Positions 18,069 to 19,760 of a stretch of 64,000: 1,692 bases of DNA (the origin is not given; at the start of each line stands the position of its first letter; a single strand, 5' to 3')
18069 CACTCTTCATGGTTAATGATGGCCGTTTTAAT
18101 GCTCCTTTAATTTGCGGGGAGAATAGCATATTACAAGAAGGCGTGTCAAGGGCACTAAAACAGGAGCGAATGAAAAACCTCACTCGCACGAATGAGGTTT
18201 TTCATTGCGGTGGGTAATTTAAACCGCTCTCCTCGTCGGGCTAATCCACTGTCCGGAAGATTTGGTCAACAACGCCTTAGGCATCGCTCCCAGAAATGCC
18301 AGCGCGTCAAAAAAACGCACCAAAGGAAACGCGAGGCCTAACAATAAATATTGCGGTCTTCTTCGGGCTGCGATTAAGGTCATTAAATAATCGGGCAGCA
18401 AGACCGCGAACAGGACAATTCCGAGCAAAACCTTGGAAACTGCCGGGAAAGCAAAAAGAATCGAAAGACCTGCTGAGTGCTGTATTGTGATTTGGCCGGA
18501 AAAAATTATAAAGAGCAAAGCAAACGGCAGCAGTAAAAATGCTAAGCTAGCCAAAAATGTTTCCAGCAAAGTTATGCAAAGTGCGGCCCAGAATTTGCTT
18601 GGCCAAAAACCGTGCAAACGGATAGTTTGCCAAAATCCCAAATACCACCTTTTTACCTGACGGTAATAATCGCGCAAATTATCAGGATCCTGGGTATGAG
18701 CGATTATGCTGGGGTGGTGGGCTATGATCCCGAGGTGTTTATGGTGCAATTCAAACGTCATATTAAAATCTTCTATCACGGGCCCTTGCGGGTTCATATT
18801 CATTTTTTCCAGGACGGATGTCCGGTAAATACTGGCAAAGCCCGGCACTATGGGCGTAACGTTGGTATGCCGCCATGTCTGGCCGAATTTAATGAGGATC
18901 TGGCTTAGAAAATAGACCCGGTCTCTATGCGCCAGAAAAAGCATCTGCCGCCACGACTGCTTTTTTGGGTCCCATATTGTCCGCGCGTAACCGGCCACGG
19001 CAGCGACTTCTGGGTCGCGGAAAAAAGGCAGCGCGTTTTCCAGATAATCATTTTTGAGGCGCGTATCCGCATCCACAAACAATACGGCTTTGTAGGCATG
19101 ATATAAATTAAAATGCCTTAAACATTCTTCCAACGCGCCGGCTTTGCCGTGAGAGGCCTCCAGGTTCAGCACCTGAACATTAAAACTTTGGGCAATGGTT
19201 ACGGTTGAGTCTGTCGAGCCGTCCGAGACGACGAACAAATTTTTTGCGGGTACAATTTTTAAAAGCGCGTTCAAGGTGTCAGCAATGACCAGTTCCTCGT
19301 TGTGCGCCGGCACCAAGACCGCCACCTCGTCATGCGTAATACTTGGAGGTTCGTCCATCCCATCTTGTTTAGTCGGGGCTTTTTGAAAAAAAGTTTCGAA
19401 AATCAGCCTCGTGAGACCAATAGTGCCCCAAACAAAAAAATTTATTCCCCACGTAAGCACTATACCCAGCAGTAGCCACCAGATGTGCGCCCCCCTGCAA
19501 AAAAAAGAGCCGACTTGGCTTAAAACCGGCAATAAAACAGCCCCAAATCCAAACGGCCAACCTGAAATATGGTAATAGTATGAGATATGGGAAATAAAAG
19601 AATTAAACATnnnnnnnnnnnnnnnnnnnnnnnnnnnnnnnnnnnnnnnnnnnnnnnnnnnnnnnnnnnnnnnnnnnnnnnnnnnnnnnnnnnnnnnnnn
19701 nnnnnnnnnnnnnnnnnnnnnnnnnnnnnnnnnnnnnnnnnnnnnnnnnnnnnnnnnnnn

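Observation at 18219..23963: Lower-GC surface-glycan cluster with a predicted UDP-GlcA/UDP-Xyl pathway and a synthase-type membrane GT2, directly upstream of the giant adhesin gene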

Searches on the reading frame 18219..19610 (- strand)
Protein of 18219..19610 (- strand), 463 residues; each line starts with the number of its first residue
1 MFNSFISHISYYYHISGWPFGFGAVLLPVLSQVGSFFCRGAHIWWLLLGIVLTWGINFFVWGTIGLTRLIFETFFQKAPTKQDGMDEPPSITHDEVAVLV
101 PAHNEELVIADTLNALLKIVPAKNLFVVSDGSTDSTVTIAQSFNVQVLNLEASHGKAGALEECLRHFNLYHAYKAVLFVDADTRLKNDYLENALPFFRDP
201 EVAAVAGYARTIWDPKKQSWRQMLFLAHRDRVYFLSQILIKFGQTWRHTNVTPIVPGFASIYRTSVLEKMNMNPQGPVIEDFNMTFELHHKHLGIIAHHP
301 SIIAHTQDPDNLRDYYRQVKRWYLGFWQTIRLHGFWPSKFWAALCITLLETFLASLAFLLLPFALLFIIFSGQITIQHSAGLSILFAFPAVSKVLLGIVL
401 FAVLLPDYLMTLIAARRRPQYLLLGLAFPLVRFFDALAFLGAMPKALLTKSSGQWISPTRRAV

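Call 5: search_protein_families(library=pfam, proteins=[window:18219-19610:-], max_evalue=0.01)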
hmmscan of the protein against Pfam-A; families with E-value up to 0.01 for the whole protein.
window:18219-19610:- (463 aa): 5 families
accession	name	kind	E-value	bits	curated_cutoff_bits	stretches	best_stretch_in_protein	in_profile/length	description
PF00535.33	Glycos_transf_2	-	1.8e-21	77.2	23.3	1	98-269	2-166/168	Glycosyl transferase family 2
PF13632.12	Glyco_trans_2_3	-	2.2e-20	73.7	27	1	176-369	2-192/198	Glycosyl transferase family group 2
PF13641.12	Glyco_tranf_2_3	-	2.4e-19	70.7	27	1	94-324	2-229/230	Glycosyltransferase like family 2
PF03142.21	Chitin_synth_2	-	0.00029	20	27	1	172-269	201-291/527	Chitin synthase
PF13704.12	Glyco_tranf_2_4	-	0.00069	20.5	27.5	1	103-182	1-81/98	Glycosyl transferase family 2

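Call 6: search_protein_families(library=ncbifam, proteins=[window:18219-19610:-], max_evalue=0.01)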
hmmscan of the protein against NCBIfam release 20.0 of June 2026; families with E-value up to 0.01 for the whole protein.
window:18219-19610:- (463 aa): 17 families
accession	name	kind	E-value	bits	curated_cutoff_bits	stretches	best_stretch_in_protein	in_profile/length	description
TIGR03937.1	PgaC_IcaA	equivalog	5.9e-23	81.5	422.3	1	76-460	27-406/407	poly-beta-1,6-N-acetyl-D-glucosamine synthase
TIGR03965.1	mycofact_glyco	equivalog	9e-14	51.2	280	1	93-208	73-190/467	mycofactocin biosynthesis glycosyltransferase MftF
TIGR03111.1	glyc2_xrt_Gpos1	hypoth_equivalog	9e-13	47.8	363.95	1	89-389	44-354/439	TIGR03111 family XrtG-associated glycosyltransferase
NF053846.1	glyco_with_XrtP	equivalog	1.7e-12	46.7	520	1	97-438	44-417/440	XrtP-associated glycosyltransferase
TIGR04283.1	glyco_like_mftF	equivalog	4.5e-11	42.7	182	1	97-289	2-170/221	TIGR04283 family arsenosugar biosynthesis glycosyltransferase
NF041865.1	EpsU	equivalog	1.3e-08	34.3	700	1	92-224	37-171/394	exopolysaccharide biosynthesis GT2 family glycosyltransferase EpsU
TIGR04182.1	glyco_TIGR04182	equivalog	8e-08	32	325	1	95-207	1-107/293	S-layer glycoprotein N-glycosyltransferase AglJ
TIGR04242.1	nodulat_NodC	equivalog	3e-06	26.4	550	1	89-323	43-281/395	chitooligosaccharide synthase NodC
NF010496.0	PRK13915.1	equivalog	7.7e-06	25.2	262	1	93-212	30-159/307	glucosyl-3-phosphoglycerate synthase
NF047683.1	TeichurnBiosyTuaG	equivalog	8.3e-06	25.6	400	1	93-203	5-117/252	teichuronic acid biosynthesis protein TuaG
NF058614.1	PPMAGASynPpgS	equivalog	1.3e-05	24.7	370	1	96-184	2-88/226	polyprenyl-phospho-N-acetylgalactosaminyl synthase PpgS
NF007482.0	PRK10073.1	equivalog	2.4e-05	23.5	423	1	94-221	6-134/334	glycosyltransferase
TIGR03469.1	HpnB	hypoth_equivalog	3.4e-05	23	379.25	1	73-146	21-98/386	hopene-associated glycosyltransferase HpnB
NF038299.1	EPS_HpsN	equivalog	0.00056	19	425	1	96-208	3-118/317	hormogonium polysaccharide biosynthesis glycosyltransferase HpsN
NF041875.1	EPS_EpsD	equivalog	0.0026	17.2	370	1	97-205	2-112/325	exopolysaccharide biosynthesis glycosyltransferase EpsD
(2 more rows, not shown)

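Call 10: search_solved_structures(query=window:18219-19610:-, max_evalue=0.001, show_alignments=1)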
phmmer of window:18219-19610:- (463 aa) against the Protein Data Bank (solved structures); distinct sequences matched with E-value up to 0.001: 2.
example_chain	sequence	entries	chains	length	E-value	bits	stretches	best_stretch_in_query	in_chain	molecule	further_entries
5tze_C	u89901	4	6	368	0.00023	23.4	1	97-198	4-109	Glycosyl transferase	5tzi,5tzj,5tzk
5tz8_A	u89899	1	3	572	0.00049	22.3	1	97-198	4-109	Glycosyl transferase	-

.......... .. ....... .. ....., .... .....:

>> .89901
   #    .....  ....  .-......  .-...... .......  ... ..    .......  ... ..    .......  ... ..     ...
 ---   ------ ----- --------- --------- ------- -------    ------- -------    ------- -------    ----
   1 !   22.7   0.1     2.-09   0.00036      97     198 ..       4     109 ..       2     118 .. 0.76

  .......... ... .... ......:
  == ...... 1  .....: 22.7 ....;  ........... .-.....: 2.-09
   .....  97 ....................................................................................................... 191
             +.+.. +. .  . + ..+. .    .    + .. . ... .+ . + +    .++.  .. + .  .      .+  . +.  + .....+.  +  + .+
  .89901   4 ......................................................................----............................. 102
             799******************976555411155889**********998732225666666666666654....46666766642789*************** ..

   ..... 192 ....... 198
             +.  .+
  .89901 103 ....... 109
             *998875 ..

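Call 13: find_homologous_proteins(query=window:18219-19610:-, max_evalue=0.00001)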
Query window:18219-19610:- (463 aa): 1655 proteins with E <= 0.00001 among 8000 candidates; the best 120 are listed.
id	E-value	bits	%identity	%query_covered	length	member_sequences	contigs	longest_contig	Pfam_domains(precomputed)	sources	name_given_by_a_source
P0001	0.0e+0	1063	100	100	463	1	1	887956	PF13632.13,PF13641.13,PF00535.33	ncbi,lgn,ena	-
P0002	3.6e-207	707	67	98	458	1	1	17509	PF13632.13,PF13641.13,PF00535.33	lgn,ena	-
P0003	3.2e-161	555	58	94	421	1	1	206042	PF13632.13,PF13641.13,PF00535.33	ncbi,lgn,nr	ncbi:MAG TPA: glycosyltransferase family 2 protein [Patescibacteria group bacterium]|nr:glycosyltran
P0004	2.2e-160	553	58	94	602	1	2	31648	PF13632.13,PF13641.13,PF00535.33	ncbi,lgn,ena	-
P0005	1.3e-158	547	57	90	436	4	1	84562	PF13632.13,PF13641.13,PF00535.33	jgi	jgi:cellulose synthase/poly-beta-1,6-N-acetylglucosamine synthase-like glycosyltransferase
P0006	1.9e-158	546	59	90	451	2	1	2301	PF13632.13,PF13641.13,PF00535.33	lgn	-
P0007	2.3e-154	533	55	91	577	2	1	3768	PF13632.13,PF13641.13,PF00535.33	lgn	-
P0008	4.2e-153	529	57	90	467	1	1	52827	PF13632.13,PF13641.13,PF00535.33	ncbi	-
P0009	7.6e-153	528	54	92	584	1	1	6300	PF13632.13,PF13641.13,PF00535.33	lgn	-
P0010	8.0e-153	528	57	90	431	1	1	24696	PF13632.13,PF13641.13,PF00535.33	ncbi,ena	-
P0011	7.2e-152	525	55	90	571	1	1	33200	PF13632.13,PF13641.13,PF00535.33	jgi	jgi:cellulose synthase/poly-beta-1,6-N-acetylglucosamine synthase-like glycosyltransferase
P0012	1.3e-151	524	53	94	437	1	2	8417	PF13632.13,PF13641.13,PF00535.33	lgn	-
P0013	3.0e-151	523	54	94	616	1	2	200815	PF13632.13,PF13641.13,PF00535.33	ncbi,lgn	-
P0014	9.9e-151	521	56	89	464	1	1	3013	PF13632.13,PF13641.13,PF00535.33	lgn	-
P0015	1.5e-150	520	53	90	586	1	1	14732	PF13632.13,PF13641.13,PF00535.33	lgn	-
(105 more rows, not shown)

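Call 20: find_related_loci(query=A1, collection=genome_contigs, flank=10000)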
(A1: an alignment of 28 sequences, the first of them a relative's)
Query A1 (463 aa) in genome_contigs; peptide patterns used: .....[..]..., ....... (x = any residue, [..] = any of these).
600 stretches matched a pattern (row limit reached: there are more); 443 encode a relative of the query (tblastn E <= 1e-3); the best 80 are kept; 80 distinct loci.
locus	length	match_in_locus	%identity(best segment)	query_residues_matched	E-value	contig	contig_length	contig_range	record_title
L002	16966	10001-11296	58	25-461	8e-163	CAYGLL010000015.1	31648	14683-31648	MAG TPA_asm: uncultured Candidatus Saccharibacteria bacterium isolate ERP113451_co5_314 genome assembly, contig: NODE_70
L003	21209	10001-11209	56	42-462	3e-157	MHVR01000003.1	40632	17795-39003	MAG: Candidatus Zambryskibacteria bacterium RIFCSPHIGHO2_02_FULL_43_14 rifcsphigho2_02_scaffold_1063, whole genome shotg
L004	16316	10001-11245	57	43-461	1e-155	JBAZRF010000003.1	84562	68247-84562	MAG: Candidatus Paceibacterota bacterium isolate SO_2017_GW1_141 NODE_1747_length_84562_cov_1.283472_OW334_2017, whole g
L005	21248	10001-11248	58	26-462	4e-164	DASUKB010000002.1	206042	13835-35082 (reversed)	MAG TPA_asm: Patescibacteria group bacterium isolate SMAG_U1502 k141_1401854, whole genome shotgun sequence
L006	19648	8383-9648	57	47-461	1e-156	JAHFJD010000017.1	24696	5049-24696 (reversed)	MAG: Candidatus Doudnabacteria bacterium isolate nzgw378 NODE_1327_length_24697_cov_3.855632, whole genome shotgun seque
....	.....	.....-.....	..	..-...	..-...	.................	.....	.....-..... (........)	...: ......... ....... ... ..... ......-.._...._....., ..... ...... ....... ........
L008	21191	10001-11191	46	54-461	5e-117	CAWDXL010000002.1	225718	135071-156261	MAG: Candidatus Parcubacteria bacterium isolate MFD01223.bin.2.9 genome assembly, contig: contig_109637, whole genome sh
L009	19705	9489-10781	45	40-462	2e-115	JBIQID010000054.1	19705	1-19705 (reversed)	MAG: Actinomycetota bacterium isolate mag.35e NODE_1663_length_19705, whole genome shotgun sequence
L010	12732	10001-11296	46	40-463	8e-115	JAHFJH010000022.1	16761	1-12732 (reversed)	MAG: Candidatus Doudnabacteria bacterium isolate nzgw381 NODE_2175_length_16762_cov_3.832162, whole genome shotgun seque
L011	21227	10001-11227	47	50-461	2e-113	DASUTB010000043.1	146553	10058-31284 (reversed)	MAG TPA_asm: Jiangellaceae bacterium isolate SMAG_U1751 k141_1270883, whole genome shotgun sequence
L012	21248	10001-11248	46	55-463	6e-113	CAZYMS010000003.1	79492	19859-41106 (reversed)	MAG TPA_asm: uncultured Candidatus Saccharibacteria bacterium isolate SRP296810_co1_257 genome assembly, contig: NODE_26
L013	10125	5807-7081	46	46-463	6e-111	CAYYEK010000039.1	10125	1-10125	MAG TPA_asm: uncultured Candidatus Saccharibacteria bacterium isolate SRP192515_co1_7 genome assembly, contig: NODE_6647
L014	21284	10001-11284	46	32-461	9e-111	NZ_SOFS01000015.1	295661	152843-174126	Cryobacterium glucosi strain MDB1-5 scaffold14, whole genome shotgun sequence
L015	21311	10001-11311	45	20-460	5e-110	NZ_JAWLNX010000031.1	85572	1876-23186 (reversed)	Saccharopolyspora mangrovi strain S2-29 Scaffold31, whole genome shotgun sequence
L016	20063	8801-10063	46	50-463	1e-109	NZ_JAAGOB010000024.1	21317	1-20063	Phytoactinopolyspora alkaliphila strain CGMCC 4.7225 Scaffold24, whole genome shotgun sequence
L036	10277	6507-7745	45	50-463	3e-104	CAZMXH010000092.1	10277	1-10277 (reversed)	MAG TPA_asm: uncultured Actinomycetes bacterium isolate SRP187154_co1_47 genome assembly, contig: NODE_9240_length_10277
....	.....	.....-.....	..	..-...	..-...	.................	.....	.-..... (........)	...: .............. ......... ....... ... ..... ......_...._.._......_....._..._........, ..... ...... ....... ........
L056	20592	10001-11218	44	55-460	6e-102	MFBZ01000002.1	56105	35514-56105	MAG: Candidatus Curtissbacteria bacterium RIFCSPLOWO2_12_FULL_41_16 rifcsplowo2_12_scaffold_1444, whole genome shotgun s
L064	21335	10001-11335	43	40-461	1e-101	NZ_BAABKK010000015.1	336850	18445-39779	Arthrobacter gyeryongensis strain JCM 18514 sequence15, whole genome shotgun sequence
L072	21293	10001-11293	44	30-463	4e-101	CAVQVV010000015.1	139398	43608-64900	MAG: uncultured Actinomycetota bacterium isolate MFD09603.bin.2.97 genome assembly, contig: contig_44781, whole genome s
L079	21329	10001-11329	44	44-463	7e-101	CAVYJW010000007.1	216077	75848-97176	MAG: uncultured Actinomycetes bacterium isolate MFD05580.bin.2.4 genome assembly, contig: contig_43142, whole genome sho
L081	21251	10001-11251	46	44-463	1e-100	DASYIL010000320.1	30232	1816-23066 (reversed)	MAG TPA_asm: Pseudonocardiaceae bacterium isolate SMAG_U4266 k141_2671940, whole genome shotgun sequence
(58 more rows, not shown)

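Call 27: search_protein_families(library=pfam, proteins=[L064:223-2904:+, L064:3397-4779:+, L064:4811-5815:+, L064:5583-6719:+, L064:6923-8086:-, L064:8598-10019:+, L064:10016-11395:+, L064:11525-12604:-, L064:13044-15698:+], max_evalue=0.001)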
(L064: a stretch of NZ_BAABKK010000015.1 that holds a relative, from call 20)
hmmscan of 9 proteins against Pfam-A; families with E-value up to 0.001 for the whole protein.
L064:223-2904:+ (893 aa): 5 families
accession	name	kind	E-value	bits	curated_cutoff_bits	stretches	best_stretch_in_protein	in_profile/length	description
PF00196.25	GerE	-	1.3e-13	50.8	23.5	1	831-883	2-54/57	Bacterial regulatory proteins, luxR family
PF13191.12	AAA_16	-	1.8e-10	42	32.6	1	10-138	2-159/167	AAA ATPase domain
PF13401.12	AAA_22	-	8.1e-07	29.9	27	1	32-137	8-113/130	AAA domain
PF08281.18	Sigma70_r4_2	-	1.8e-05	24.8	25.7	1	829-874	8-54/54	Sigma-70, region 4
PF00004.35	AAA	-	4.3e-05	24.4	21.2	1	32-127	1-73/131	ATPase family associated with various cellular activities (AAA)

L064:3397-4779:+ (460 aa): 3 families
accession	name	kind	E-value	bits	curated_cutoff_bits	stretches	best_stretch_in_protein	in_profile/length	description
PF00984.24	UDPG_MGDP_dh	-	2.4e-29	101.7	25.4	1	243-329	2-89/94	UDP-glucose/GDP-mannose dehydrogenase family, central domain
PF03721.20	UDPG_MGDP_dh_N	-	2e-27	96.4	27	1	47-224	3-184/187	UDP-glucose/GDP-mannose dehydrogenase family, NAD binding domain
PF03720.21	UDPG_MGDP_dh_C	-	1.2e-16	61.4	30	1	361-437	2-82/103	UDP-glucose/GDP-mannose dehydrogenase family, UDP binding domain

L064:4811-5815:+ (334 aa): 8 families
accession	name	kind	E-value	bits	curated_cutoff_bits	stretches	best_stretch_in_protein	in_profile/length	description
PF16363.11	GDP_Man_Dehyd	-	5.5e-54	184.3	27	1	5-310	2-329/332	GDP-mannose 4,6 dehydratase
PF01370.27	Epimerase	-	2e-53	181.7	20.9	1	5-244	3-240/240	NAD dependent epimerase/dehydratase family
PF01073.25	3Beta_HSD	-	1.1e-17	64.4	22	1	4-228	1-226/280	3-beta hydroxysteroid dehydrogenase/isomerase family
PF07993.18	NAD_binding_4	-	4.7e-12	46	20.1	1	58-187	77-215/258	Male sterility protein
PF02719.21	Polysacc_synt_2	-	6.2e-12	45.7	20.2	1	5-111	3-119/293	Polysaccharide biosynthesis protein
PF13460.12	NAD_binding_10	-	8.1e-07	29.5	27.2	1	7-143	1-121/184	NAD(P)H-binding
PF04321.23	RmlD_sub_bind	-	1.4e-05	24.8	27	1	1-266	1-235/287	RmlD substrate binding domain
PF00106.31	adh_short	-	0.0002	21.3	26.6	1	4-72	4-73/195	short chain dehydrogenase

L064:5583-6719:+ (378 aa): 0 families

L064:6923-8086:- (387 aa): 1 family
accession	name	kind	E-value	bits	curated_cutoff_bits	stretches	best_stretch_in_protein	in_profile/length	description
PF00704.34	Glyco_hydro_18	-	1.2e-05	25.6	29.6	1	96-282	24-207/317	Glycosyl hydrolases family 18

L064:8598-10019:+ (473 aa): 1 family
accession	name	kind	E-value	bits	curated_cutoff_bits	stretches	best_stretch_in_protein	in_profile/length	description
PF01522.26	Polysacc_deac_1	-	2.9e-13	50.3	23.1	1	67-184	7-122/124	Polysaccharide deacetylase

L064:10016-11395:+ (459 aa): 3 families
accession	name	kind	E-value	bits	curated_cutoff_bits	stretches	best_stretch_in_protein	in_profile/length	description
PF13641.12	Glyco_tranf_2_3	-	1.6e-20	74.6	27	1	72-303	2-229/230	Glycosyltransferase like family 2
PF00535.33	Glycos_transf_2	-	4.9e-20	72.6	23.3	1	76-247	2-166/168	Glycosyl transferase family 2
PF13632.12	Glyco_trans_2_3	-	8.1e-19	68.7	27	1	154-349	2-192/198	Glycosyl transferase family group 2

L064:11525-12604:- (359 aa): 0 families

L064:13044-15698:+ (884 aa): 4 families
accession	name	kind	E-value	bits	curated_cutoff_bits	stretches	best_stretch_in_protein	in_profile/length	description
PF00196.25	GerE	-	5.3e-14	52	23.5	1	821-872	2-53/57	Bacterial regulatory proteins, luxR family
PF13191.12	AAA_16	-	7e-08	33.6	32.6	1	13-138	3-158/167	AAA ATPase domain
PF08281.18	Sigma70_r4_2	-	2.5e-07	30.7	25.7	1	821-863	10-53/54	Sigma-70, region 4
PF13555.12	AAA_29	-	0.00065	19.8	27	0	31-59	21-50/61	P-loop containing region of AAA domain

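Call 28: search_protein_families(library=ncbifam, proteins=[L064:3397-4779:+, L064:4811-5815:+, L064:5583-6719:+, L064:6923-8086:-, L064:8598-10019:+, L064:10016-11395:+, L064:11525-12604:-], max_evalue=0.00001)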
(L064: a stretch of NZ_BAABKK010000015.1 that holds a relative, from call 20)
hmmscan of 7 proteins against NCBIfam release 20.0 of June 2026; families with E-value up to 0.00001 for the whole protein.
L064:3397-4779:+ (460 aa): 7 families
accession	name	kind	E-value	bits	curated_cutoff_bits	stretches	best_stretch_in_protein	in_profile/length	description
TIGR03026.1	NDP-sugDHase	subfamily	2.3e-103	346.1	189.8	1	46-438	2-397/413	nucleotide sugar dehydrogenase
NF008286.0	PRK11064.1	equivalog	6.4e-64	216.1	459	1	46-433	5-399/420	UDP-N-acetyl-D-mannosamine dehydrogenase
NF040825.1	UDPMaNacDH_Arch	equivalog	2.7e-61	207.7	750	1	46-437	2-382/418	UDP-N-acetyl-D-mannosamine dehydrogenase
NF011729.0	PRK15182.1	equivalog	8.7e-46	156.5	592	1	46-401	8-359/425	Vi polysaccharide biosynthesis UDP-N-acetylglucosamine C-6 dehydrogenase TviB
NF041297.1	UDPGDh_AglM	equivalog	1.6e-35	122.9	670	1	46-401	2-361/429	UDP-glucose 6-dehydrogenase AglM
NF047673.2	TeichurnBiosyTuaD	equivalog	2.4e-28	99.5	700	1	47-399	4-353/439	UDP-glucose 6-dehydrogenase TuaD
NF011631.0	PRK15057.1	equivalog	7.5e-09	35.2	757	1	47-317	3-267/388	UDP-glucose 6-dehydrogenase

L064:4811-5815:+ (334 aa): 27 families (the best 25 are shown)
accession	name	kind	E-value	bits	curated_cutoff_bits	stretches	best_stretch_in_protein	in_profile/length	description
TIGR04180.1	EDH_00030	hypoth_equivalog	1.1e-49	169.1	475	1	5-304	3-296/297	NAD-dependent 4,6-dehydratase LegB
TIGR01181.1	dTDP_gluc_dehyt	equivalog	1.3e-47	162.4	365.1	1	4-311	3-305/321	dTDP-glucose 4,6-dehydratase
NF008872.0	PRK11908.1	equivalog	3.4e-38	131.6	294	1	2-318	3-336/349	bifunctional UDP-4-keto-pentose/UDP-xylose synthase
TIGR01179.1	galE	equivalog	1.3e-31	109.6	262.3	1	5-311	4-319/332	UDP-glucose 4-epimerase GalE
NF007582.0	PRK10217.1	equivalog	4.3e-30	105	698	1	3-263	4-271/355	dTDP-glucose 4,6-dehydratase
NF007490.0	PRK10084.1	subfamily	1.3e-28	100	649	1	1-280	1-290/361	dTDP-glucose 4,6-dehydratase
NF005998.1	PRK08125.1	equivalog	2e-27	95.9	777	1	3-312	318-644/649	bifunctional UDP-4-amino-4-deoxy-L-arabinose formyltransferase/UDP-glucuronic acid oxidase ArnA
NF011728.1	PRK15181.1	equivalog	2.7e-23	82.5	760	1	4-227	19-245/348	Vi polysaccharide biosynthesis UDP-N-acetylglucosaminuronic acid C-4 epimerase TviC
TIGR02197.1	heptose_epim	equivalog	6.6e-21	74.8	274.6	1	5-281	3-279/316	ADP-glyceromanno-heptose 6-epimerase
TIGR03466.1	HpnA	hypoth_equivalog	9.5e-18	64.2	367.65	1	1-277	1-261/327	hopanoid-associated sugar epimerase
NF042422.1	oxyalk_red_OleD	equivalog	2.9e-17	63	580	1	1-280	1-268/329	2-alkyl-3-oxoalkanoate reductase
NF007956.0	PRK10675.1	subfamily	4e-15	55.8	394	1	1-189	1-190/338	UDP-glucose 4-epimerase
NF043036.1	ErythonDh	equivalog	2.9e-13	49.7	325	1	1-166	1-166/321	D-erythronate dehydrogenase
TIGR02622.1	CDP_4_6_dhtase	equivalog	2.4e-12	46.7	278.45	1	3-319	7-332/352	CDP-glucose 4,6-dehydratase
NF041015.1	UDPsulfquin_syn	equivalog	4.6e-12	45.6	575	1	188-262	235-310/384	UDP-sulfoquinovose synthase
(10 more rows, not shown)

L064:5583-6719:+ (378 aa): 0 families

L064:6923-8086:- (387 aa): 0 families

L064:8598-10019:+ (473 aa): 1 family
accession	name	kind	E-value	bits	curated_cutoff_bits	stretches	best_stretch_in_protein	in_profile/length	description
NF050820.1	PolSacchBiosHfsH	equivalog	1.4e-11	44.6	400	1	65-189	32-161/249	oligosaccharide deacetylase HfsH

L064:10016-11395:+ (459 aa): 8 families
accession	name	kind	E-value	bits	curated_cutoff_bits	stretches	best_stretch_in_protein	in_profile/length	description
TIGR03937.1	PgaC_IcaA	equivalog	3.9e-19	68.9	422.3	1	72-438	45-405/407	poly-beta-1,6-N-acetyl-D-glucosamine synthase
TIGR03965.1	mycofact_glyco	equivalog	3.9e-13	49.1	280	1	71-318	73-313/467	mycofactocin biosynthesis glycosyltransferase MftF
TIGR03030.1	CelA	equivalog_domain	4.6e-08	31.6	699.1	1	55-310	115-382/714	UDP-forming cellulose synthase catalytic subunit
TIGR04283.1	glyco_like_mftF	equivalog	7.3e-08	32.3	182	1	75-210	2-131/221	TIGR04283 family arsenosugar biosynthesis glycosyltransferase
TIGR04182.1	glyco_TIGR04182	equivalog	9.9e-08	31.7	325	1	73-258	1-169/293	S-layer glycoprotein N-glycosyltransferase AglJ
NF058614.1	PPMAGASynPpgS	equivalog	1.6e-07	31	370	1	74-160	2-86/226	polyprenyl-phospho-N-acetylgalactosaminyl synthase PpgS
NF041865.1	EpsU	equivalog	5.2e-07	29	700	1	73-170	40-142/394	exopolysaccharide biosynthesis GT2 family glycosyltransferase EpsU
NF053846.1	glyco_with_XrtP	equivalog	7.9e-06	24.8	520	0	76-310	45-303/440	XrtP-associated glycosyltransferase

L064:11525-12604:- (359 aa): 0 families
